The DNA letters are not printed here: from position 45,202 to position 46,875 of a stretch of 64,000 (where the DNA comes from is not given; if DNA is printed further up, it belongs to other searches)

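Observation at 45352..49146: Cassette duplication: jelly-roll gene - toroid gene - small peptide gene - jelly-roll gene occurs twice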

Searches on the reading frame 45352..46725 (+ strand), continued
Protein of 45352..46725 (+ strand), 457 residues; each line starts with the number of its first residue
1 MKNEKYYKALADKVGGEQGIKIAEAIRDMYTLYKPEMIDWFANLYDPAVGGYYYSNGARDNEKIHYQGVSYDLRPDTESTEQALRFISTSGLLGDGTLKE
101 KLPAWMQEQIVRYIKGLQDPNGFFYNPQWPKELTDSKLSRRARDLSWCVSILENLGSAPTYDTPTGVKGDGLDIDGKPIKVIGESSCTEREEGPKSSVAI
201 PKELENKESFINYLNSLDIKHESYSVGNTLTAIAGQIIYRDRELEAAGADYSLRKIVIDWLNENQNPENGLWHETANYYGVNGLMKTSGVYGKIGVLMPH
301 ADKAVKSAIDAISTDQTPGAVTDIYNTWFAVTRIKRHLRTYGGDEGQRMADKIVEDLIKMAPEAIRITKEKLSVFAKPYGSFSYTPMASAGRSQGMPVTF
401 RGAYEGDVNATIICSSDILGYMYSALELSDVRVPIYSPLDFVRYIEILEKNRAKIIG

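Call 60: search_protein_families(library=pfam, alignment_id=A4, max_evalue=0.0001)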
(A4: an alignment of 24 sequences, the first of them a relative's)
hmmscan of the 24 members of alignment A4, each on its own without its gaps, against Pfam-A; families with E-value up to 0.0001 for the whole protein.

A. member 1, P0293 (1492 aa): 0 families

B. families by the number of members that match (of 24 scanned): 4 families
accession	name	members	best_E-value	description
PF13385.13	Laminin_G_3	3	4.8e-07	Concanavalin A-like lectin/glucanases superfamily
PF01522.26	Polysacc_deac_1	2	3.1e-06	Polysaccharide deacetylase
PF06439.18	3keto-disac_hyd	1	6.9e-06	3-keto-disaccharide hydrolase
PF17210.9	SdrD_B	1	1.1e-05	SdrD B-like domain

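Call 63: search_protein_families(library=pfam, proteins=[L044:5357-7411:+, L048:6063-8129:+, L061:5775-7931:+, L062:5717-7858:+, L071:7206-9404:+, L013:5361-7394:+, L023:7281-9749:+, L009:7194-10037:+, L065:7626-9410:+, L049:142-2007:+], max_evalue=0.001)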
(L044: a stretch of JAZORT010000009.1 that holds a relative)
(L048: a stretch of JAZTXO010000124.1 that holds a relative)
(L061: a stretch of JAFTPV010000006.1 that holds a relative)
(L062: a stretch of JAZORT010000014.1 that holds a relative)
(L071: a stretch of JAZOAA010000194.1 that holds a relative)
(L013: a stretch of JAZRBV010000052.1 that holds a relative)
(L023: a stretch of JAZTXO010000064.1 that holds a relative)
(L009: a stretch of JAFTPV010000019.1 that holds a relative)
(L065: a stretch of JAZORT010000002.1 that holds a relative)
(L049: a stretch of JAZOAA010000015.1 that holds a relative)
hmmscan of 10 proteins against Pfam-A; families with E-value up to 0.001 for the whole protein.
L044:5357-7411:+ (684 aa): 4 families
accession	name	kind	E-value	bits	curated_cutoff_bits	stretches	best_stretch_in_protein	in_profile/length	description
PF01381.28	HTH_3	-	7.9e-13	48.7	23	1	9-59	3-53/55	Helix-turn-helix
PF18491.7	SRA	-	1.8e-09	38.1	30.2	1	80-209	6-144/145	SET and RING associated domain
PF13560.12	HTH_31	-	4.2e-08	33.8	27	1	3-58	2-58/64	Helix-turn-helix domain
PF12844.13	HTH_19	-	3.1e-07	30.6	30.2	1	4-62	1-59/64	Helix-turn-helix domain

L048:6063-8129:+ (688 aa): 4 families
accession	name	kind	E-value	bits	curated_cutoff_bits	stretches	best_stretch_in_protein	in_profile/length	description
PF01381.28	HTH_3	-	1.2e-12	48.1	23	1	12-62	3-53/55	Helix-turn-helix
PF12844.13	HTH_19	-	4.1e-09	36.6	30.2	1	7-65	1-59/64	Helix-turn-helix domain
PF13560.12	HTH_31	-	1.9e-08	34.9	27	1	10-60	6-57/64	Helix-turn-helix domain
PF18491.7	SRA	-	4.6e-08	33.6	30.2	1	84-213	6-144/145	SET and RING associated domain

L061:5775-7931:+ (718 aa): 0 families

L062:5717-7858:+ (713 aa): 0 families

L071:7206-9404:+ (732 aa): 0 families

L013:5361-7394:+ (677 aa): 0 families

L023:7281-9749:+ (822 aa): 0 families

L009:7194-10037:+ (947 aa): 1 family
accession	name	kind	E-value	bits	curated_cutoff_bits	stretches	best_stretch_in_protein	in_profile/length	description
PF09479.16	Flg_new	-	7.6e-05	23.2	27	1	47-112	1-64/65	Listeria-Bacteroides repeat domain (List_Bact_rpt)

L065:7626-9410:+ (594 aa): 0 families

L049:142-2007:+ (621 aa): 0 families
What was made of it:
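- On RRNPP quorum sensing: An HTH domain is fused only in a minority (call 63).
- HTH-toroid fusions imply ligand sensing (call 63).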

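Call 66: search_protein_families(library=pfam, alignment_id=A1, max_evalue=10)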
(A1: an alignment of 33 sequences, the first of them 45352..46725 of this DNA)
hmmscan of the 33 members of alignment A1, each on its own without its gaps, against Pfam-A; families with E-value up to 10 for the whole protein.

A. member 1, window:45352-46725:+ (457 aa): 0 families

B. families by the number of members that match (of 33 scanned): 11 families
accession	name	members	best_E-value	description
PF00432.27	Prenyltrans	2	0.024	Prenyltransferase alpha-alpha toroid domain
PF25558.1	DUF7930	2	0.091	Domain of unknown function (DUF7930)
PF08439.15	Peptidase_M3_N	1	0.0069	Oligopeptidase F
PF24074.1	DUF7366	1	0.057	Domain of unknown function (DUF7366)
PF17465.7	U83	1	0.065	Chemokine-like protein, HHV-6 U83 gene product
PF17835.6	NOG1_N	1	0.098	NOG1 N-terminal helical domain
PF10273.14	WGG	1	0.14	Pre-rRNA-processing protein TSR2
PF08875.16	DUF1833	1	0.19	Domain of unknown function (DUF1833)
PF02675.21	AdoMet_dc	1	0.22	S-adenosylmethionine decarboxylase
PF11109.13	RFamide_26RFa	1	0.23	Orexigenic neuropeptide Qrfp/P518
PF05957.18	DUF883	1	0.45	DUF883 N-terminal domain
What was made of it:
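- On Protein prenyltransferase beta subunit (Pfam PF00432): Only 2 of 33 members hit, with best E 0.024 (call 66).
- Closest known: Prenyltransferase / class II terpene cyclase alpha/alpha toroids. Same: Prenyltrans scores below threshold in 2 of 33 members (call 66).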

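Call 88: find_encoding_contigs(protein=P0104, flank=10000, max_places=3)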
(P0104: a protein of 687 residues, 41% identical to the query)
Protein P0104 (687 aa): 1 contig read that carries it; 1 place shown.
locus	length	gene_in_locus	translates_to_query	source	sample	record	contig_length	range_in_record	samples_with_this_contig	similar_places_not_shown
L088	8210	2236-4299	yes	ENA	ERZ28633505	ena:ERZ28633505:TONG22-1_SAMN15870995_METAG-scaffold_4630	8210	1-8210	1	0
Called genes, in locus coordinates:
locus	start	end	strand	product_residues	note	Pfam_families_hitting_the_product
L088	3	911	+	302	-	?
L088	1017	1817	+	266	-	PF00106:adh_short, PF01370:Epimerase (weak), PF13561:adh_short_C2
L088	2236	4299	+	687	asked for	PF01381:HTH_3, PF12844:HTH_19, PF13560:HTH_31, PF18491:SRA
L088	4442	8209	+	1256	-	?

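Call 90: search_protein_families(library=padloc, proteins=[window:45352-46725:+], max_evalue=0.01)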
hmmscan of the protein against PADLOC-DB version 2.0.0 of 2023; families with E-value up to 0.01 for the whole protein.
window:45352-46725:+ (457 aa): 0 families
